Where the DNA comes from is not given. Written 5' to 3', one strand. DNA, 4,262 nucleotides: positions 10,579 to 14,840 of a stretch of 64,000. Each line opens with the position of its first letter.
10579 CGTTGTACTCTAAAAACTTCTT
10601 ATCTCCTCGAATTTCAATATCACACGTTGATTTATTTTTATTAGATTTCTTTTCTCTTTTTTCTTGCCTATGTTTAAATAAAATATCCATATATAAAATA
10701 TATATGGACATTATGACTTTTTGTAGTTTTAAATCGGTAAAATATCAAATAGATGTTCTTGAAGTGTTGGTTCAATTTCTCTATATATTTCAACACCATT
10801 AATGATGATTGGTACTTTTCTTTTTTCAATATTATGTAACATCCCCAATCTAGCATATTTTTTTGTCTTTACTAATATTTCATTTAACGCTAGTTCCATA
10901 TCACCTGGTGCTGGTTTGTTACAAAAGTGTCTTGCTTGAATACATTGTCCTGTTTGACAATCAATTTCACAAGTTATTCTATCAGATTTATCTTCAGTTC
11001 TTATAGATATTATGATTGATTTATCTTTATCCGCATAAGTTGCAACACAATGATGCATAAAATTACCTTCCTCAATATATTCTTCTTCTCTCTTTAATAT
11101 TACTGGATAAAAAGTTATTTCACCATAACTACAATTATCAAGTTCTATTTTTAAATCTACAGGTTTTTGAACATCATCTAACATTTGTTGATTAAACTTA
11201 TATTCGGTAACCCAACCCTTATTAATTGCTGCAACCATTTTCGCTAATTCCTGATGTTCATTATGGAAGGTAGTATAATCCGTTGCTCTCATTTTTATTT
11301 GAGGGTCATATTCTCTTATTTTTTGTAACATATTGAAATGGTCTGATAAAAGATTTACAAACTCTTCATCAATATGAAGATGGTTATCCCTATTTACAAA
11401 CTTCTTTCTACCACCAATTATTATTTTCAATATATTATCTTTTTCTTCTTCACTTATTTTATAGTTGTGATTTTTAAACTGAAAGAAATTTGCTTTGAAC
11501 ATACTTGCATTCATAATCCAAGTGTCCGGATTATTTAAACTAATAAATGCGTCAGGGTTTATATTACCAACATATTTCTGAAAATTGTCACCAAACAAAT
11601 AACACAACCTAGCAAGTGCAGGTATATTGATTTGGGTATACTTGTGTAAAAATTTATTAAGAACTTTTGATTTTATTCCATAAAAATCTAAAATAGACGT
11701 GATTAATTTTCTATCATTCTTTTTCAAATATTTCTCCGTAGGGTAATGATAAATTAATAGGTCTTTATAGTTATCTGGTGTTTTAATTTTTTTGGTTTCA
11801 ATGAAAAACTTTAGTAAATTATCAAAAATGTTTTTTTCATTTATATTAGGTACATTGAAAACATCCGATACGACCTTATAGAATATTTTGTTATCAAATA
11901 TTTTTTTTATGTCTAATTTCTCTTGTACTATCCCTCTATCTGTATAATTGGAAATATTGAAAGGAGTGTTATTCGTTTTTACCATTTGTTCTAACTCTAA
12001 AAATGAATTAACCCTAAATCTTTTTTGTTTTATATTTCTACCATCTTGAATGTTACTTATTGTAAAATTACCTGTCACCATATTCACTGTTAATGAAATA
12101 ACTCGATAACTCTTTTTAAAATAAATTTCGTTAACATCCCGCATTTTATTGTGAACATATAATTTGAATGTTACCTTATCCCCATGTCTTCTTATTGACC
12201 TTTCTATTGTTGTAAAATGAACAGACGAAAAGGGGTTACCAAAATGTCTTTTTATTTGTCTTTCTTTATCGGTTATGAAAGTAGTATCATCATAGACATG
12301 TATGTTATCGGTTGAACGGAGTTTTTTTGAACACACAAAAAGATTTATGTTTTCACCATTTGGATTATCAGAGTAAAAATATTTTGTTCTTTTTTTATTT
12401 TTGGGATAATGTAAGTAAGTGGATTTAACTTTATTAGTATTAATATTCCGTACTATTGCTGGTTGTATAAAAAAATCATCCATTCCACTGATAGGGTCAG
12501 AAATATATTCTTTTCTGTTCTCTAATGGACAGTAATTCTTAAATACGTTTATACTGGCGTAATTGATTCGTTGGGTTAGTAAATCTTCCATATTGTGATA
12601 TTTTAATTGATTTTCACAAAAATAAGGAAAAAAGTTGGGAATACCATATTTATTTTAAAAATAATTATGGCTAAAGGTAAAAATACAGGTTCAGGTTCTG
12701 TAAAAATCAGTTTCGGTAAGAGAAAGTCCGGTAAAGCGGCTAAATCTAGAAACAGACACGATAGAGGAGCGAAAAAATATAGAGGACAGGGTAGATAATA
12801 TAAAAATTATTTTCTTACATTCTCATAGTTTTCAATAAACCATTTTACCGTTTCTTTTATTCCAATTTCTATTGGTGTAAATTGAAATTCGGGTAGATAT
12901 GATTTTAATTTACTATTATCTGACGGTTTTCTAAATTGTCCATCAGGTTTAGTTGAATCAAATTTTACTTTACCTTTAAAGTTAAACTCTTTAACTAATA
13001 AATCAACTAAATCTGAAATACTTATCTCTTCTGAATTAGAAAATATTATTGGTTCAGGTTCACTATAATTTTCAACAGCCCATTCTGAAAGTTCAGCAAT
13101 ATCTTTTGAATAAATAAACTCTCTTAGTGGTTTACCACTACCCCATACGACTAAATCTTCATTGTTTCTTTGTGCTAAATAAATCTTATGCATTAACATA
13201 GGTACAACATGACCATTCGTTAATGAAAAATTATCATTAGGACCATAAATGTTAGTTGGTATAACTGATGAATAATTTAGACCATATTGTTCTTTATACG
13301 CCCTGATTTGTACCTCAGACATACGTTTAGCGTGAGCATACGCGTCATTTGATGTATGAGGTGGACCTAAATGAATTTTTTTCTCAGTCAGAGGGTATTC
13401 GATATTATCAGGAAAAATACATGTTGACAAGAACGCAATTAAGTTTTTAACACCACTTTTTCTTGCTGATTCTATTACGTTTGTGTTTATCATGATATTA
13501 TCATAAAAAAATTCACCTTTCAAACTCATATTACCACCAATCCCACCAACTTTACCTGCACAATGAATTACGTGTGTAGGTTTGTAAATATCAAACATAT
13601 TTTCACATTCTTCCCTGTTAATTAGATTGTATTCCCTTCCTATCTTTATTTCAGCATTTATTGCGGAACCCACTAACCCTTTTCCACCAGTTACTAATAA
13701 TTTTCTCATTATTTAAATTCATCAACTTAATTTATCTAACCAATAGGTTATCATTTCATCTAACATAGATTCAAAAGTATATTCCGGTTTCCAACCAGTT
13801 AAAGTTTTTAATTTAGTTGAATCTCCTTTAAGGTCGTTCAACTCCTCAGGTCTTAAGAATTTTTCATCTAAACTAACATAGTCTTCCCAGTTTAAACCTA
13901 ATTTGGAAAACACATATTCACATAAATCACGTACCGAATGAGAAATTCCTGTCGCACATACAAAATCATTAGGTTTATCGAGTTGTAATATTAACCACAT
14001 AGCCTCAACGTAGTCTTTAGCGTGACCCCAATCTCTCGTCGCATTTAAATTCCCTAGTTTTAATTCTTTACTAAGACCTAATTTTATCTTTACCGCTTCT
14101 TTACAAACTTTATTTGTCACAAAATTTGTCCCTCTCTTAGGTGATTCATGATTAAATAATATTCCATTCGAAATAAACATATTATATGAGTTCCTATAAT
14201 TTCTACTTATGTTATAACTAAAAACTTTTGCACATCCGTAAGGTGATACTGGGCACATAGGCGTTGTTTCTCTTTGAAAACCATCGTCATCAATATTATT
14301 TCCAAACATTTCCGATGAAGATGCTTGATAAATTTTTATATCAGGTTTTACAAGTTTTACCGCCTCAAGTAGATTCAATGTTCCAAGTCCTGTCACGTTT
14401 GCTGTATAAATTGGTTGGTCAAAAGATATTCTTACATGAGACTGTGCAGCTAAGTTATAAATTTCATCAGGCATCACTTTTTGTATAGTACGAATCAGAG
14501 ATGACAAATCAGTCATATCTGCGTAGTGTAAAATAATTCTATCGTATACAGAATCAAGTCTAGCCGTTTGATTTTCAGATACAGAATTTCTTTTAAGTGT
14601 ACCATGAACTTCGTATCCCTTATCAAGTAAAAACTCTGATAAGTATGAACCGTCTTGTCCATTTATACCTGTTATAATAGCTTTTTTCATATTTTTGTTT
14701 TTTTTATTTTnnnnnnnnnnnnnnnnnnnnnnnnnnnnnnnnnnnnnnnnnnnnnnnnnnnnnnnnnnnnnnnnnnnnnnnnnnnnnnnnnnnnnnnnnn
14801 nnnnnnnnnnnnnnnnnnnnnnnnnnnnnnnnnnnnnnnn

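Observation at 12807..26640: ~14 kb phage glycosylation island with its own GDP-deoxysugar pathway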

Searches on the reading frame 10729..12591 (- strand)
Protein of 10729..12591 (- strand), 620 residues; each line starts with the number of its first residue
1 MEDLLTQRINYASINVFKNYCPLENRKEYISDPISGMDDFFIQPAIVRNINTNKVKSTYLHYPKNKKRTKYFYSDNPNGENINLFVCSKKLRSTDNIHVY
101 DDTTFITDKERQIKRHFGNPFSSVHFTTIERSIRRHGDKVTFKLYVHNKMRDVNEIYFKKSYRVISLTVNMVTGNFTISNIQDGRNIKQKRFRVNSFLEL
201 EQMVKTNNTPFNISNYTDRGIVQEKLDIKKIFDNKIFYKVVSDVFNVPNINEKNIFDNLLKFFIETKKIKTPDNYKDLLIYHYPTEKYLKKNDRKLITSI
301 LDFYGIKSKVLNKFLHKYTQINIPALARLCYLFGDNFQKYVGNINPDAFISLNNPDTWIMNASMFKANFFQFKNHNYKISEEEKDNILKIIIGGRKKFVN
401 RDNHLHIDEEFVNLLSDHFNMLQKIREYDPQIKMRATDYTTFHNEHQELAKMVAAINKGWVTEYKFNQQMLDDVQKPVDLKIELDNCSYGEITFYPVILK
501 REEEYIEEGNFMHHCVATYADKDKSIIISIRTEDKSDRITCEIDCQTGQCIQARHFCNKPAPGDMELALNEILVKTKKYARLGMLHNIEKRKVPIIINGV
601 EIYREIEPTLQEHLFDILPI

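Call 5: search_protein_families(library=pfam, proteins=[window:10729-12591:-], max_evalue=0.01)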
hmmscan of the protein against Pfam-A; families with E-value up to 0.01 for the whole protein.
window:10729-12591:- (620 aa): 1 family
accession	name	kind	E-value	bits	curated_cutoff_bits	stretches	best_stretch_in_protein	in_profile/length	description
PF14284.11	PcfJ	-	2.5e-13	50.5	25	1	467-560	51-138/147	PcfJ-like protein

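Call 29: find_related_loci(query=window:10729-12591:-, collection=viral_contigs, flank=10000)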
Query window:10729-12591:- (620 aa) in viral_contigs; peptide patterns used: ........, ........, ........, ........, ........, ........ (x = any residue, [..] = any of these).
4 stretches matched a pattern, but none encodes a relative of the query by tblastn (E <= 1e-3).

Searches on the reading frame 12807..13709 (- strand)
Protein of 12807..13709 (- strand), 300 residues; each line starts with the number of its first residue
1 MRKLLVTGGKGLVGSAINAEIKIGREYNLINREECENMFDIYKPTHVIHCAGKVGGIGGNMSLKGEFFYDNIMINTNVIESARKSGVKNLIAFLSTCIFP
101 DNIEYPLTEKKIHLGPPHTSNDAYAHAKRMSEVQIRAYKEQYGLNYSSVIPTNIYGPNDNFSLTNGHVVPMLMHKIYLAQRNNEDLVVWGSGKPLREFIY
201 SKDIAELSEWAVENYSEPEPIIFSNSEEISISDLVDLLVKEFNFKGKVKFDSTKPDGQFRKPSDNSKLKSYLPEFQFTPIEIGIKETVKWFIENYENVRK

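Call 4: search_protein_families(library=pfam, proteins=[window:12807-13709:-], max_evalue=0.01)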
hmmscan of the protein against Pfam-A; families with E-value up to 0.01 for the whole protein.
window:12807-13709:- (300 aa): 4 families
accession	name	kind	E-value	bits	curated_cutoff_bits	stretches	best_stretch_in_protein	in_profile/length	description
PF01370.27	Epimerase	-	1.5e-46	159.2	20.9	1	5-219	2-233/240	NAD dependent epimerase/dehydratase family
PF16363.11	GDP_Man_Dehyd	-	3e-16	60.2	27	1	28-250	60-274/332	GDP-mannose 4,6 dehydratase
PF01073.25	3Beta_HSD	-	5.1e-07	29.4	22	1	47-219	70-236/280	3-beta hydroxysteroid dehydrogenase/isomerase family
PF02719.21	Polysacc_synt_2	-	0.00093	18.9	20.2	0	31-96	65-128/293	Polysaccharide biosynthesis protein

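Call 6: search_protein_families(library=ncbifam, proteins=[window:12807-13709:-], max_evalue=0.01)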
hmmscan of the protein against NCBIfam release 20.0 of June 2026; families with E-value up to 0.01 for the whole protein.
window:12807-13709:- (300 aa): 13 families
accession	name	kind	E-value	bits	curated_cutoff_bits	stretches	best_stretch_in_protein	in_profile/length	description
NF047922.1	GDPFucSynFcl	equivalog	1.1e-70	238.6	500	1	2-297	3-307/308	GDP-L-fucose synthase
TIGR01181.1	dTDP_gluc_dehyt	equivalog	1.6e-19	70.2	365.1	1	30-299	60-319/321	dTDP-glucose 4,6-dehydratase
TIGR01179.1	galE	equivalog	6e-13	48.3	262.3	1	27-291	54-325/332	UDP-glucose 4-epimerase GalE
NF007490.0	PRK10084.1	subfamily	2.5e-11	43.2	649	1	118-298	161-341/361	dTDP-glucose 4,6-dehydratase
TIGR04180.1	EDH_00030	hypoth_equivalog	2.7e-11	43.1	475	1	66-253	92-267/297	NAD-dependent 4,6-dehydratase LegB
NF007582.0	PRK10217.1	equivalog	1.8e-09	37.1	698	1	28-295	59-335/355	dTDP-glucose 4,6-dehydratase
TIGR02197.1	heptose_epim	equivalog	9.8e-08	31.5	274.6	1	57-293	76-315/316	ADP-glyceromanno-heptose 6-epimerase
NF042422.1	oxyalk_red_OleD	equivalog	2e-06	27.4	580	1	46-161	65-175/329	2-alkyl-3-oxoalkanoate reductase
NF042423.1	oxyalk_red_Shew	equivalog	4.7e-06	25.9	580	1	46-171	73-185/331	2-alkyl-3-oxoalkanoate reductase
NF011728.1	PRK15181.1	equivalog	2.4e-05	23.5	760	1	71-295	117-341/348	Vi polysaccharide biosynthesis UDP-N-acetylglucosaminuronic acid C-4 epimerase TviC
NF007956.0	PRK10675.1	subfamily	0.00037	19.7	394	1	33-133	63-158/338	UDP-glucose 4-epimerase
TIGR03466.1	HpnA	hypoth_equivalog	0.00095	18.1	367.65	0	66-169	84-185/327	hopanoid-associated sugar epimerase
NF008360.0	PRK11150.1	equivalog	0.0014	17.9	452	0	149-215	165-228/310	ADP-glyceromanno-heptose 6-epimerase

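Call 17: search_solved_structures(query=window:12807-13709:-, max_evalue=1e-10)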
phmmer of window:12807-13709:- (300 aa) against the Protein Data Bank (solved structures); distinct sequences matched with E-value up to 1e-10: 29.
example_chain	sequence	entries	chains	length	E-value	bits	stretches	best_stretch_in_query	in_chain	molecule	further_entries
4e5y_A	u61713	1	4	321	1.9e-92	313.2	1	3-300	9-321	GDP-L-fucose synthase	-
4bkp_A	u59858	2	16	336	2.3e-92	312.9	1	3-300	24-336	GDP-L-FUCOSE SYNTHASE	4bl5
4b8w_A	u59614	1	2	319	7.5e-92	311.2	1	3-299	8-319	GDP-L-FUCOSE SYNTHASE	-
4b8z_A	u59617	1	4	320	7.6e-92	311.2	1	3-299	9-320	GDP-L-FUCOSE SYNTHASE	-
6aqy_A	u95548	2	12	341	6.5e-89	301.6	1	4-300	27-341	gdp-l-fucose synthetase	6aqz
1bws_A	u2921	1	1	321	1.6e-52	182.1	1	3-299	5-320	PROTEIN (GDP-4-KETO-6-DEOXY-D-MANNOSE EPIMERASE/REDUCTASE)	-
1bsv_A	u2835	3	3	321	5.7e-52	180.3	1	3-299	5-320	PROTEIN (GDP-FUCOSE SYNTHETASE) | GDP-FUCOSE SYNTHETASE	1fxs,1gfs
7ll6_A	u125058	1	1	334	8.7e-52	179.7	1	2-289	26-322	GDP-L-fucose synthase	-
8du0_A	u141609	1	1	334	9.4e-52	179.6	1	2-289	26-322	GDP-L-fucose synthase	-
1e6u_A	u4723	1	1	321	3.2e-51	177.8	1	3-299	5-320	GDP-FUCOSE SYNTHETASE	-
1e7s_A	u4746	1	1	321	5.1e-51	177.2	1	3-299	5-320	GDP-FUCOSE SYNTHETASE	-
1e7q_A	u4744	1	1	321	6.5e-51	176.8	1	3-299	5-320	GDP-FUCOSE SYNTHETASE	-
1e7r_A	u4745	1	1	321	4.6e-50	174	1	3-299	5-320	GDP-FUCOSE SYNTHETASE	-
7anh_A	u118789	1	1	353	3.1e-44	154.9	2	3-184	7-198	GDP-L-fucose synthase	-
8ewu_A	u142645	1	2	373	1.3e-38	136.5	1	3-184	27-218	GDP-L-fucose synthase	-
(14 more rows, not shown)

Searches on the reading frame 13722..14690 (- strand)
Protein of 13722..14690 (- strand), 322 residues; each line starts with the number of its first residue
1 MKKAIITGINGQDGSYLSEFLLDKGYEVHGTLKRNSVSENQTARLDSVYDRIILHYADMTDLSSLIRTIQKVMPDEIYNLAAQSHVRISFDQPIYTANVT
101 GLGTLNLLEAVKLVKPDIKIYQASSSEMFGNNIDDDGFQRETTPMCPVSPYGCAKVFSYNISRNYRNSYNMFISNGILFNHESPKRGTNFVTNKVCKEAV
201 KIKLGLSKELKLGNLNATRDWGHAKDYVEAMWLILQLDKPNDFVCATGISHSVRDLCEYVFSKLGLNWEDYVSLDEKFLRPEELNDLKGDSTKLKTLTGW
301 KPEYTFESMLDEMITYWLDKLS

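Call 4: search_protein_families(library=pfam, proteins=[window:13722-14690:-], max_evalue=0.01)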
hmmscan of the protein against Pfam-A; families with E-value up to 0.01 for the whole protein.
window:13722-14690:- (322 aa): 4 families
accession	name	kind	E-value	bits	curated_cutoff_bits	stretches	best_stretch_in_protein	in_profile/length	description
PF16363.11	GDP_Man_Dehyd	-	1.3e-118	396.7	27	1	5-313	1-332/332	GDP-mannose 4,6 dehydratase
PF01370.27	Epimerase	-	6.4e-59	199.7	20.9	1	5-245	2-239/240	NAD dependent epimerase/dehydratase family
PF04321.23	RmlD_sub_bind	-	1.6e-07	31.2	27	1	4-164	3-138/287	RmlD substrate binding domain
PF01073.25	3Beta_HSD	-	0.0023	17.5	22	1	6-151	2-146/280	3-beta hydroxysteroid dehydrogenase/isomerase family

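Call 6: search_protein_families(library=ncbifam, proteins=[window:13722-14690:-], max_evalue=0.01)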
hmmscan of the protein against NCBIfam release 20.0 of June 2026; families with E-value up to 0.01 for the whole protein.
window:13722-14690:- (322 aa): 14 families
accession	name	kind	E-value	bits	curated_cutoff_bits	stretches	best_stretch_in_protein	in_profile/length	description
TIGR01472.1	gmd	equivalog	5.2e-121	404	415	1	2-319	1-340/342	GDP-mannose 4,6-dehydratase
TIGR04180.1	EDH_00030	hypoth_equivalog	8.3e-29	100.6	475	1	5-304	2-296/297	NAD-dependent 4,6-dehydratase LegB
TIGR01181.1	dTDP_gluc_dehyt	equivalog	2.5e-28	99.1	365.1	1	6-319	4-313/321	dTDP-glucose 4,6-dehydratase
TIGR02622.1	CDP_4_6_dhtase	equivalog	4.8e-26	91.7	278.45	1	2-317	5-330/352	CDP-glucose 4,6-dehydratase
NF007582.0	PRK10217.1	equivalog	1.7e-17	63.6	698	1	1-318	1-332/355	dTDP-glucose 4,6-dehydratase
TIGR01179.1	galE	equivalog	3.9e-17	62.1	262.3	1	5-313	3-321/332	UDP-glucose 4-epimerase GalE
NF007490.0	PRK10084.1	subfamily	1.1e-11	44.3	649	1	6-319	5-336/361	dTDP-glucose 4,6-dehydratase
NF011728.1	PRK15181.1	equivalog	3.9e-08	32.7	760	1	2-322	16-342/348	Vi polysaccharide biosynthesis UDP-N-acetylglucosaminuronic acid C-4 epimerase TviC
NF043036.1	ErythonDh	equivalog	3.5e-07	29.7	325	1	3-159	2-157/321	D-erythronate dehydrogenase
NF041015.1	UDPsulfquin_syn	equivalog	6e-07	28.8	575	1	37-124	53-143/384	UDP-sulfoquinovose synthase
NF052578.1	StrlDmthSdmBMthl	equivalog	4.2e-05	23.4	600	1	4-154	3-137/328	sterol demethylase protein SdmB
TIGR03466.1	HpnA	hypoth_equivalog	5.6e-05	22.2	367.65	1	3-135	2-123/327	hopanoid-associated sugar epimerase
TIGR01214.1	rmlD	equivalog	0.00038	19.7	224.05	1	5-194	3-163/285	dTDP-4-dehydrorhamnose reductase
NF007956.0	PRK10675.1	subfamily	0.00082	18.6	394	1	4-164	3-162/338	UDP-glucose 4-epimerase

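Call 47: search_dna_similar(query=window:13722-14690:-, collection=phages, mode=protein, max_rows=40, max_evalue=1e-60)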
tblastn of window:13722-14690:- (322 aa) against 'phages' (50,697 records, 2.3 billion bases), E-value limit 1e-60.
Records with a match: 84; places in all: 84; records where one place covers at least 80% of the query: 83.
Best place of each record, by identity: 60-80% 1; <60% 83.
By first word of the organism name: Synechococcus 57; Bacteriophage 10; uncultured 4; Prochlorococcus 4; Sulfolobales 3; Marine 2; Sulfolobus 2; Mycobacterium 1; Escherichia 1.
By host as written in the record: - 63; Synechococcus sp. 5; Synechococcus sp. WH 7803 3; Sulfolobales 3; Prochlorococcus sp. NATL1A 2; Synechococcus sp. KCZYC6 2; Synechococcus sp. WH7803 2; Sulfolobus sp. 2; and 2 more.
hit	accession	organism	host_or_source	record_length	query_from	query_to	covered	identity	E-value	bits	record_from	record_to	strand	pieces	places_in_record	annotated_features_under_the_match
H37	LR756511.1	uncultured phage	metagenomic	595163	2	318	98%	63.7%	8e-124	396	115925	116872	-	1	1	record has no annotation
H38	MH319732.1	Marine virus AG-345-E02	single cell amplified by WGA-X; seawater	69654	1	316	98%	51.6%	7e-99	324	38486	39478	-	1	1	record has no annotation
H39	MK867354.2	Synechococcus phage S-SCSM1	Synechococcus sp. WH 7803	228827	1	316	98%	51.6%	1e-99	326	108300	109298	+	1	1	GDP-mannose 4,6-dehydratase | GDP-L-fucose synthase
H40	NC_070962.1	Synechococcus phage S-SCSM1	Synechococcus sp. WH 7803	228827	1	316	98%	51.6%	1e-99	326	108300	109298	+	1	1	nucleotide-sugar epimerase (x2)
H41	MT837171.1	Bacteriophage sp.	human fecal samples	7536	1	313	97%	52.0%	2e-96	317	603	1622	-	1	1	record has no annotation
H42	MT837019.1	Bacteriophage sp.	human fecal samples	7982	1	316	98%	51.4%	8e-97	318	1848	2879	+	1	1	record has no annotation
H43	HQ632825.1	Prochlorococcus phage P-SSM5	Prochlorococcus marinus NATL2A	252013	1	316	98%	51.3%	7e-98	322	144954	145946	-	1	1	GDP-mannose 4,6-dehydratase | nucleotide-sugar epimerase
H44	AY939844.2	Prochlorococcus phage P-SSM2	Prochlorococcus sp. NATL1A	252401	1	316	98%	51.3%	7e-98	322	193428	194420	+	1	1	GDP-D-mannose dehydratase | nucleotide-sugar epimerase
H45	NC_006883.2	Prochlorococcus phage P-SSM2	Prochlorococcus sp. NATL1A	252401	1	316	98%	51.3%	7e-98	322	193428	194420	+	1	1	nucleotide-sugar epimerase (x2)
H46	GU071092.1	Prochlorococcus phage P-SSM2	-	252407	1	316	98%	51.3%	7e-98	322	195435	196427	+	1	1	GDP-mannose 4,6-dehydratase | nucleotide-sugar epimerase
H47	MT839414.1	Bacteriophage sp.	human fecal samples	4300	1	321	100%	50.3%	2e-95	313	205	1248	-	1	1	record has no annotation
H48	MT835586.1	Bacteriophage sp.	human fecal samples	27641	1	313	97%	51.5%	4e-95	313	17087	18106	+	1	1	record has no annotation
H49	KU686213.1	Synechococcus phage S-CAM7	Synechococcus sp.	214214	1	314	98%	51.1%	9e-100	327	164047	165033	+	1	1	GDP-mannose 4,6-dehydratase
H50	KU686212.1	Synechococcus phage S-CAM7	Synechococcus sp.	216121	1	314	98%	51.1%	9e-100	327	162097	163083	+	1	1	GDP-mannose 4,6-dehydratase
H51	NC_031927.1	Synechococcus phage S-CAM7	Synechococcus sp.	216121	1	314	98%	51.1%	9e-100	327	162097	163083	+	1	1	nucleotide-sugar epimerase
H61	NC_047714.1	Synechococcus phage ACG-2014f_Syn7803US26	-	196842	3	316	98%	50.2%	2e-94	312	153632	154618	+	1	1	nucleotide-sugar epimerase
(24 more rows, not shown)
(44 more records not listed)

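Call 48: get_annotated_region(hit=H61, flank=13000)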
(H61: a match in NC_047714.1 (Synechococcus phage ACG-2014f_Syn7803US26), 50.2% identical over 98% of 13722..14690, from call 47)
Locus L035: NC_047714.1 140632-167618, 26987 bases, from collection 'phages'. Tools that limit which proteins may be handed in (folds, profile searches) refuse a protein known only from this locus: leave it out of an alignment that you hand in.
description: Synechococcus phage ACG-2014f_Syn7803US26, complete genome.
organism: Synechococcus phage ACG-2014f_Syn7803US26 (NCBI taxid 2790346)
taxonomy: Viruses; Duplodnaviria; Heunggongvirae; Uroviricota; Caudoviricetes; Kyanoviridae; Atlauavirus; Atlauavirus caeruleum
host: -; source: -; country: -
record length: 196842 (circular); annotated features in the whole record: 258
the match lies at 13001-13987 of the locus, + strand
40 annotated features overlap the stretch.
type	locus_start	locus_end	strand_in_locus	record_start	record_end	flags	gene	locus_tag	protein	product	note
CDS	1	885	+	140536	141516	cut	-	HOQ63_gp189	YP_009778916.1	DNA primase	gp61 DNA primase subunit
CDS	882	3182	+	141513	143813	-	-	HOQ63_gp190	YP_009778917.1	ribonucleotide reductase large subunit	NrdA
CDS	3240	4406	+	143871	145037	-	-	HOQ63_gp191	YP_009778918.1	ribonucleoside diphosphate reductase small subunit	-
CDS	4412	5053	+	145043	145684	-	-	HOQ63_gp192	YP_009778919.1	hypothetical protein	-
CDS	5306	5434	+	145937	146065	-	-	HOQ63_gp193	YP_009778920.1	hypothetical protein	-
CDS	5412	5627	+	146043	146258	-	-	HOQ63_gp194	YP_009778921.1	hypothetical protein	-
CDS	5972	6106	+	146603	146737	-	-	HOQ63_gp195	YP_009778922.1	hypothetical protein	-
CDS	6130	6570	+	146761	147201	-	-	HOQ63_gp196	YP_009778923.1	NAD synthetase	-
CDS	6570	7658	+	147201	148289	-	-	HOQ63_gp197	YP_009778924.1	ferrochelatase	-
CDS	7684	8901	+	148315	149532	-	-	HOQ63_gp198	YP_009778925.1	hypothetical protein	-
CDS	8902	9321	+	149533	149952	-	-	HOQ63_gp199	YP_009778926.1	CpeT-like antenna protein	-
CDS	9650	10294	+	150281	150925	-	-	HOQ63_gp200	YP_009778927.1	hypothetical protein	-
CDS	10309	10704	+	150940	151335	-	-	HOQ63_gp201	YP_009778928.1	hypothetical protein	-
CDS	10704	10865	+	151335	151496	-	-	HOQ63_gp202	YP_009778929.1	hypothetical protein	-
CDS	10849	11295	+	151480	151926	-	-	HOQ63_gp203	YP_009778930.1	peptide deformylase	Chain A, Crystal Structure Of A Probable Peptide Deformylase From Synechococcus Phage S-SSM7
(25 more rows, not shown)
